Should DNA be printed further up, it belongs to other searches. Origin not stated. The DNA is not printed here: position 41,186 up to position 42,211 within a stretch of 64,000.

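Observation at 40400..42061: Doc/Fic-fold protein with a Gln-for-His active-site substitution, operonic with an APH/choline-kinase-like kinase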

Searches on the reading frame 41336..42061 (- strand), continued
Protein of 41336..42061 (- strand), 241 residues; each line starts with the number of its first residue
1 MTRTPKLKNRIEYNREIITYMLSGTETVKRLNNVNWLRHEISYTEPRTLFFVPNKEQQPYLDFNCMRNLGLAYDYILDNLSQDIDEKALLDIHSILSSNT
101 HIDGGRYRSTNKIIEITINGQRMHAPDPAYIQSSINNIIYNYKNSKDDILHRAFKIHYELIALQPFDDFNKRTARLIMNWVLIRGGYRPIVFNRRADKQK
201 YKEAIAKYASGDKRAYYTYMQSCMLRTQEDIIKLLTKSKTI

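Call 22: predict_structure(alignment_id=A1)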
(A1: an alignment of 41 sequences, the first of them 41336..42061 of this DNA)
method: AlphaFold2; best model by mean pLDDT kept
length: 241 residues; sequences in the alignment: 41
mean_pLDDT: 91.4   pTM: 0.89
mean pLDDT of the five models: 91.4, 90.5, 90.1, 87.8, 87.1
residues with pLDDT >= 90: 189; 70-90: 44; 50-70: 3; < 50: 5
segments of 3 or more residues with pLDDT < 50: 1-4
pLDDT, mean of each block of 10 residues (from residue 1): 67 95 84 94 92 83 88 97 96 95 91 80 90 97 96 98 94 97 96 94 94 95 97 87 49
secondary structure, 60 per line:
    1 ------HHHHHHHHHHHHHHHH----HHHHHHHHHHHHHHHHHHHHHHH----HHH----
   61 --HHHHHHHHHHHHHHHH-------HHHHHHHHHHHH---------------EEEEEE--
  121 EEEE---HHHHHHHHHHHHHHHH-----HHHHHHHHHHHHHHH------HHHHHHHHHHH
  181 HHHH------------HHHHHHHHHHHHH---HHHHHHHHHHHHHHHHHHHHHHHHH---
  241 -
elements in order: H7-22 H27-49 H63-78 H86-97 E113-118 E121-124 H128-143 H149-163 H170-184 H197-209 H213-237
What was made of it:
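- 41336..42061 (-): Fic-fold protein, 241 aa, of the Q-type subfamily. AF2 model pLDDT 91.4, pTM 0.89 (call 22).
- On Fic/Fido superfamily (Pfam PF02661): AF2 model pLDDT 91.4 (call 22).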

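Call 25: find_related_loci(query=A1, collection=genome_contigs, flank=5000)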
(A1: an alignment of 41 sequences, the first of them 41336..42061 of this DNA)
Query A1 (241 aa) in genome_contigs; peptide patterns used: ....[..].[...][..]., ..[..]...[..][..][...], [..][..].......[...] (x = any residue, [..] = any of these).
194 stretches matched a pattern; 153 encode a relative of the query (tblastn E <= 1e-3); the best 80 are kept; 80 distinct loci.
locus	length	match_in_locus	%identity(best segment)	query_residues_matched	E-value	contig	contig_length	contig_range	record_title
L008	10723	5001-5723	86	1-241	4e-147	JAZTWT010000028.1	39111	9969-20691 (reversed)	MAG: Candidatus Enterousia sp. isolate T1900045332_YK20190021.MAGScoT_cleanbin_000044 SGB_6541_k141_1009708, whole genom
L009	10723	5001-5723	85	1-241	3e-144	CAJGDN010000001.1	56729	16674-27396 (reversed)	MAG: uncultured Alphaproteobacteria bacterium isolate MAG63 genome assembly, contig: k141_10298202_length_56729_cov_10.0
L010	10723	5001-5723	91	1-241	3e-151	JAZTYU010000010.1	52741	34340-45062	MAG: Candidatus Enterousia sp. isolate T1900045325_YK20190014.MAGScoT_cleanbin_000039 SGB_6437_k141_894174, whole genome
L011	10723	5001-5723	80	1-241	5e-136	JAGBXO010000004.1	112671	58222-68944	MAG: Alphaproteobacteria bacterium isolate RGIG9538 Yak_Colon-2__c191650, whole genome shotgun sequence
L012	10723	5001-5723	66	1-241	3e-110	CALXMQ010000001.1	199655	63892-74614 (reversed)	MAG: uncultured Alphaproteobacteria bacterium isolate BRZ_KT__bin2 genome assembly, contig: BRZ_KT__NODE_12_length_19965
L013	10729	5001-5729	65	1-241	8e-109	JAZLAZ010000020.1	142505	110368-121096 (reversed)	MAG: Candidatus Enterousia sp. isolate T1900045067_TC20190061.MAGScoT_cleanbin_000021 SGB_4608_k141_3029969, whole genom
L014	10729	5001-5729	66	1-241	5e-108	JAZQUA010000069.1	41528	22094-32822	MAG: Candidatus Enterousia sp. isolate T1900045184_TC20190180.MAGScoT_cleanbin_000030 SGB_9218_k141_510376, whole genome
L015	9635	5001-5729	63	1-241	7e-106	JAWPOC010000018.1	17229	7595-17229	MAG: Alphaproteobacteria bacterium isolate KA0024-133 k141_1506372, whole genome shotgun sequence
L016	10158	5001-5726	64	1-240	5e-106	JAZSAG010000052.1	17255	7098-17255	MAG: Candidatus Enterousia sp. isolate T1900044938_TS20190404.MAGScoT_cleanbin_000029 SGB_3452_k141_929149, whole genome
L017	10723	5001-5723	64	1-241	1e-105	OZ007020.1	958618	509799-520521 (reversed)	MAG: uncultured Alphaproteobacteria bacterium isolate 6730_HET_VAC_contig_11916_metaflye_circ MAG genome assembly, chrom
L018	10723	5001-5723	63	1-241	4e-105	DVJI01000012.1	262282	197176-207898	MAG TPA_asm: Candidatus Enterousia intestinigallinarum isolate ChiGjej3B3-5194 ChiGjej3B3M5__C728095_L262282_SRR6323341,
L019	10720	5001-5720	64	1-241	2e-104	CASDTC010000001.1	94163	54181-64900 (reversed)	uncultured proteobacterium isolate T11_L1_319319_idba_bin.126 genome assembly, contig: T11_L1_319319_idba_bin.126.fa_sca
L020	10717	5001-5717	63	1-239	1e-103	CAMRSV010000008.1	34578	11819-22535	MAG TPA_asm: uncultured Alphaproteobacteria bacterium isolate SRR13573580_bin.22_metawrap_v1.3_MAG genome assembly, cont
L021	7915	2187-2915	61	1-241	2e-103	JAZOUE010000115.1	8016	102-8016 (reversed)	MAG: Candidatus Enterousia sp. isolate T1900045534_YK20190228.MAGScoT_cleanbin_000043 SGB_7755_k141_489989, whole genome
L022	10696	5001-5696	65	1-232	3e-103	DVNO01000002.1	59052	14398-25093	MAG TPA_asm: Candidatus Enterousia avicola isolate CHK136-897 CHK136__C18508_L59052_ERR2241905, whole genome shotgun seq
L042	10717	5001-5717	60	1-239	3e-97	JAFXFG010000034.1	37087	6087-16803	MAG: Alphaproteobacteria bacterium isolate RGIG6362 Sheep_Rectum-4__c614375, whole genome shotgun sequence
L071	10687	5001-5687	46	7-239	5e-68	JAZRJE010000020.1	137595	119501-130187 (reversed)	MAG: Candidatus Enterousia sp. isolate T1900045469_YK20190160.MAGScoT_cleanbin_000038 SGB_7227_k141_2499842, whole genom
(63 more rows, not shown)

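Call 27: fold_search(model_id=the predicted structure, library=pdb)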
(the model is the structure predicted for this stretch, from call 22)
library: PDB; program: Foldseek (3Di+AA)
matches with E <= 10: 411; with E <= 0.001: 78
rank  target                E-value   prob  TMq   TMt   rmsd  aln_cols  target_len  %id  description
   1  4u0z_H                1.6e-10  1.00  0.66  0.52   5.3       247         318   17  Eukaryotic Fic Domain containing protein with bound APCPP (released 2014-12-10)
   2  9yz5_A                1.9e-10  1.00  0.71  0.54   4.4       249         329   18  human FicD bound with farnesyl pyrophosphate (released 2026-02-25)
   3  4u0u_A                2.4e-10  1.00  0.77  0.57   3.7       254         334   20  Wild type eukaryotic fic domain containing protein with ADP (released 2014-12-10)
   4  4u0z_B                2.6e-10  1.00  0.70  0.53   4.6       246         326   17  Eukaryotic Fic Domain containing protein with bound APCPP (released 2014-12-10)
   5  4u0z_C                3.3e-10  1.00  0.73  0.55   4.5       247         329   17  Eukaryotic Fic Domain containing protein with bound APCPP (released 2014-12-10)
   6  4u0z_G                3.3e-10  1.00  0.67  0.52   5.3       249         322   17  Eukaryotic Fic Domain containing protein with bound APCPP (released 2014-12-10)
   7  4u0z_D                4.2e-10  1.00  0.70  0.54   4.6       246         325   17  Eukaryotic Fic Domain containing protein with bound APCPP (released 2014-12-10)
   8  4u0z_E                4.2e-10  1.00  0.70  0.53   4.7       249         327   17  Eukaryotic Fic Domain containing protein with bound APCPP (released 2014-12-10)
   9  4u0s_A                4.4e-10  1.00  0.70  0.54   4.6       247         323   18  Structure of Eukaryotic fic domain containing protein with ADP (released 2014-12-10)
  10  4u04_A                4.6e-10  1.00  0.65  0.52   6.5       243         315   19  Structure of a eukaryotic fic domain containing protein (released 2014-12-10)
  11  4u0z_A                5.0e-10  1.00  0.69  0.53   4.7       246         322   17  Eukaryotic Fic Domain containing protein with bound APCPP (released 2014-12-10)
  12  4u0z_F                5.3e-10  1.00  0.69  0.53   4.7       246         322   17  Eukaryotic Fic Domain containing protein with bound APCPP (released 2014-12-10)
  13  7b7z_A                5.5e-10  1.00  0.75  0.54   5.1       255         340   18  DeAMPylation complex of monomeric FICD and AMPylated BiP (state 1) (released 2021-07-07)
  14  4u0s_B                5.5e-10  1.00  0.71  0.55   4.4       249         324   18  Structure of Eukaryotic fic domain containing protein with ADP (released 2014-12-10)
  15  6i7k                  5.5e-10  1.00  0.71  0.53   5.1       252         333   18  Crystal structure of monomeric FICD mutant L258D complexed with MgATP (released 2019-09-25)
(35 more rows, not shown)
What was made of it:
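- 41336..42061 (-): Best structural matches are FICD/HYPE, TM 0.77-0.79 (call 27).
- On Fic/Fido superfamily (Pfam PF02661): Foldseek to FICD gives E about 1e-10 and TM up to 0.79 (call 27).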

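Call 31: search_solved_structures(query=A1, max_evalue=1, show_alignments=2)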
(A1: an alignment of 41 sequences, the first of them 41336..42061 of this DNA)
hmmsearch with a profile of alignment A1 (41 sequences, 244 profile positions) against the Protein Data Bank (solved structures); distinct sequences matched with E-value up to 1: 36.
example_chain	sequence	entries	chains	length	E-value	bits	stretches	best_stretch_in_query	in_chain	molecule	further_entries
6i7g_A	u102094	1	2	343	1.6e-19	73.2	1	70-234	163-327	Adenosine monophosphate-protein transferase FICD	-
4u04_A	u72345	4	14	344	1.6e-19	73.2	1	70-234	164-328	Adenosine monophosphate-protein transferase FICD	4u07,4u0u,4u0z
4u0s_A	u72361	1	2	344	1.7e-19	73.1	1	71-234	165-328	Adenosine monophosphate-protein transferase FICD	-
6i7j_A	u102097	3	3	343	1.7e-19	73.1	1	71-234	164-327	Adenosine monophosphate-protein transferase FICD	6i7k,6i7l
6i7i_A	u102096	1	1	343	1.7e-19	73.1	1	71-234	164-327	Adenosine monophosphate-protein transferase FICD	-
6i7h_A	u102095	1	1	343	1.8e-19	73.1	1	71-234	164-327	Adenosine monophosphate-protein transferase FICD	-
9yz5_A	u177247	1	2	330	2e-19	72.9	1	71-233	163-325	Protein adenylyltransferase FICD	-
6zmd_B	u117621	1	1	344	3.1e-19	72.3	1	71-234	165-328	Protein adenylyltransferase FICD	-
7b7z_A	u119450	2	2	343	4.4e-19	71.8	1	71-234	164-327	Protein adenylyltransferase FICD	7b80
5jj6_A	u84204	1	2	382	5.7e-17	64.9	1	80-241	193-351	Adenosine monophosphate-protein transferase FICD homolog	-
5jj7_A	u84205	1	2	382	6.1e-17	64.8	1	80-241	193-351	Adenosine monophosphate-protein transferase FICD homolog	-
4x2e_A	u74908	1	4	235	2.2e-11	46.6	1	65-225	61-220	Fic family protein putative filamentation induced by cAMP protein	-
4x2c_A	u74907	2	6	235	2.5e-11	46.4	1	65-225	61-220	Fic family protein putative filamentation induced by cAMP protein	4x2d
3cuc_A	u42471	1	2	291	5.7e-10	42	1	143-211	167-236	Protein of unknown function with a Fic domain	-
7xux_A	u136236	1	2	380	0.00036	23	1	69-191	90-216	Fido domain-containing protein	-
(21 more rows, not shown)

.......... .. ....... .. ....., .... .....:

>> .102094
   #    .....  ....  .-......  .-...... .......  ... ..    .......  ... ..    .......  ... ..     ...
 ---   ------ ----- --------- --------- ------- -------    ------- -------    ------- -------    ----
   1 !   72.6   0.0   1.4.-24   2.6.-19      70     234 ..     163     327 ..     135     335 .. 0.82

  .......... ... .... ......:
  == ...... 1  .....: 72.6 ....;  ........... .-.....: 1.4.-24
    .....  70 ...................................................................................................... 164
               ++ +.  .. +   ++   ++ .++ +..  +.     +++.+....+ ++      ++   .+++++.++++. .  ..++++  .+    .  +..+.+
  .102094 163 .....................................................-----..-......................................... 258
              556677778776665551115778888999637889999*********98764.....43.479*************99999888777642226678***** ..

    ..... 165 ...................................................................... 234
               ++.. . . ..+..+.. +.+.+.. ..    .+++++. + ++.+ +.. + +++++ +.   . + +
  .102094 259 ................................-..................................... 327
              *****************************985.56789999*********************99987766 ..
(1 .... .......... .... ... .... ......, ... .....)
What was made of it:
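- Checked: A family profile against FICD (call 31).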

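Call 37: find_encoding_contigs(protein=P0140, flank=5000, max_places=3)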
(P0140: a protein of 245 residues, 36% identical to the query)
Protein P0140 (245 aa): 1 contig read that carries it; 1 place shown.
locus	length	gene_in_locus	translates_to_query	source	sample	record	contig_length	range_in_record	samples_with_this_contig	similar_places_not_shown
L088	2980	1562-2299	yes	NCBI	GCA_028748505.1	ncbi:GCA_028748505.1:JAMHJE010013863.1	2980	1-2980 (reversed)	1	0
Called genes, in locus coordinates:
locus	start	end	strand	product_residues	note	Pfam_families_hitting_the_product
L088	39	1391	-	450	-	PF22694:CtpB_N-like, PF00595:PDZ, PF13180:PDZ_2, PF17820:PDZ_6, PF03572:Peptidase_S41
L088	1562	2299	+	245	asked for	PF02661:Fic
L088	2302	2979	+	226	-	?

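Call 40: find_encoding_contigs(protein=P0163, flank=6000, max_places=3)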
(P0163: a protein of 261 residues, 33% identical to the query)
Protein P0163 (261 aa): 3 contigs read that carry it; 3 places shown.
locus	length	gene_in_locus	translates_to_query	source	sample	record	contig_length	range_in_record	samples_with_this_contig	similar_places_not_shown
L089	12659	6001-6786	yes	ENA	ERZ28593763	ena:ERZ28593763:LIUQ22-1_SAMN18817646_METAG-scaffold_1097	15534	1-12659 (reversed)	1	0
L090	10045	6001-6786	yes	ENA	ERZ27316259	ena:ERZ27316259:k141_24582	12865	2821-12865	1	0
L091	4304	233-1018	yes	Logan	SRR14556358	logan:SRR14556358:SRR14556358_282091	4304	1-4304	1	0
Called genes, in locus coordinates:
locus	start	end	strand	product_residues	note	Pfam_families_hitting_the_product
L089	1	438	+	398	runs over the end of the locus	PF03977:OAD_beta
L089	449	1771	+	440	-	PF13432:TPR_16, PF13414:TPR_11 (weak), PF01209:Ubie_methyltran, PF13489:Methyltransf_23, PF13847:Methyltransf_31, PF08241:Methyltransf_11, PF08242:Methyltransf_12, PF13649:Methyltransf_25, +5 more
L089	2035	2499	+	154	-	PF00436:SSB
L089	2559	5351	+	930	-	PF00521:DNA_topoisoIV, PF03989:DNA_gyraseA_C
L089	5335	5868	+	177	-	PF00160:Pro_isomerase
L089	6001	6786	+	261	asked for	PF02661:Fic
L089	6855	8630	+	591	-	PF01368:DHH, PF02272:DHHA1, PF17768:RecJ_OB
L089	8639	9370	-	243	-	PF01643:Acyl-ACP_TE, PF13279:4HBT_2 (faint), PF20791:Acyl-ACP_TE_C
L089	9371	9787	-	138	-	PF01503:PRA-PH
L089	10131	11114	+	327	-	PF13576:Pentapeptide_3 (weak)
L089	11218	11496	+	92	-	-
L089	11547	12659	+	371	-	?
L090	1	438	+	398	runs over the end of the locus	PF03977:OAD_beta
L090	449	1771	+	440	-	PF13432:TPR_16, PF13414:TPR_11 (weak), PF01209:Ubie_methyltran, PF13489:Methyltransf_23, PF13847:Methyltransf_31, PF08241:Methyltransf_11, PF08242:Methyltransf_12, PF13649:Methyltransf_25, +5 more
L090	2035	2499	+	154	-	PF00436:SSB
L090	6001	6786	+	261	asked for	PF02661:Fic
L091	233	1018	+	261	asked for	PF02661:Fic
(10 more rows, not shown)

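Call 41: find_encoding_contigs(protein=P0146, flank=6000, max_places=3)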
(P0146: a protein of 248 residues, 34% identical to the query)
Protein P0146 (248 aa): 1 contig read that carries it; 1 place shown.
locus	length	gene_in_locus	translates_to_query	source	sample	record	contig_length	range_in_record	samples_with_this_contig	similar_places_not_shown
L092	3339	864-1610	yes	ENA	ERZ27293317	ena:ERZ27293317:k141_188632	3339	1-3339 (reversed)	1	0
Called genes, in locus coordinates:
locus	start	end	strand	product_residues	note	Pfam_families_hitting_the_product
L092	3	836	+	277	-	?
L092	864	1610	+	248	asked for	PF02661:Fic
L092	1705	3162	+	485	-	PF22694:CtpB_N-like, PF00595:PDZ, PF13180:PDZ_2, PF17820:PDZ_6, PF03572:Peptidase_S41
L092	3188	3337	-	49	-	?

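Call 43: find_encoding_contigs(protein=P0150, flank=6000, max_places=3)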
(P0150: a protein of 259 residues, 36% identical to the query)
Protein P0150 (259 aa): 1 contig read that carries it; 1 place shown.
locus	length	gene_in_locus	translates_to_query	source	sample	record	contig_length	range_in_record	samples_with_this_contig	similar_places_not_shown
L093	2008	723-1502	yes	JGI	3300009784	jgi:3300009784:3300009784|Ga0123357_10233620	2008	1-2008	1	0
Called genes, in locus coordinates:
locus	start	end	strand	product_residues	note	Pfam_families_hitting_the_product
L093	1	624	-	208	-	?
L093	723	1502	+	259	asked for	PF02661:Fic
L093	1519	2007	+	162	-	?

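Call 44: find_encoding_contigs(protein=P0136, flank=6000, max_places=3)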
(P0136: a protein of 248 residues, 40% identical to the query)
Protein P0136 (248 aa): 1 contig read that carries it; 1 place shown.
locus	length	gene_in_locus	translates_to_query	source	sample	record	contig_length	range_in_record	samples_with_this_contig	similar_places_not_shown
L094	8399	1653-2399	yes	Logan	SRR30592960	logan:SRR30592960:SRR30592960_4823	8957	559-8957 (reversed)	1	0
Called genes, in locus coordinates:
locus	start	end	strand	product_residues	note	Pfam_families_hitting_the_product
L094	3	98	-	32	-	?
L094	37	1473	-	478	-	PF22694:CtpB_N-like, PF00595:PDZ, PF13180:PDZ_2, PF17820:PDZ_6, PF03572:Peptidase_S41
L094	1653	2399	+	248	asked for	PF02661:Fic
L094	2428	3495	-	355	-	PF11932:DUF3450 (faint), PF01551:Peptidase_M23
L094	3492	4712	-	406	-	PF00579:tRNA-synt_1b, PF22421:SYY_C-terminal, PF01479:S4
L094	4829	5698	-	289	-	PF25025:EF-Ts_N (weak), PF00889:EF_TS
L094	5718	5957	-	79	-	-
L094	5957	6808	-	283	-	PF00318:Ribosomal_S2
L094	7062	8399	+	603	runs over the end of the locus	PF00082:Peptidase_S8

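Call 55: search_dna_similar(query=window:41336-42061:-, collection=phages, mode=protein, max_evalue=0.001, max_rows=15)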
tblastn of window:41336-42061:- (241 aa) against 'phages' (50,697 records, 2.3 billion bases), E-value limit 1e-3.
Records with a match: 1; places in all: 1; records where one place covers at least 80% of the query: 0.
Best place of each record, by identity: <60% 1.
By first word of the organism name: Streptococcus 1.
By host as written in the record: Streptococcus porci DSM_23759 1.
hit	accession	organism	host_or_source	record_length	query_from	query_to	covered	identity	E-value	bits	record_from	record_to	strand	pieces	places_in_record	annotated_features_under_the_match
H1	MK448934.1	Streptococcus phage Javan422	Streptococcus porci DSM_23759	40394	72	208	57%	33.1%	7e-8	58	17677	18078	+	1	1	Huntingtin interacting protein E-like protein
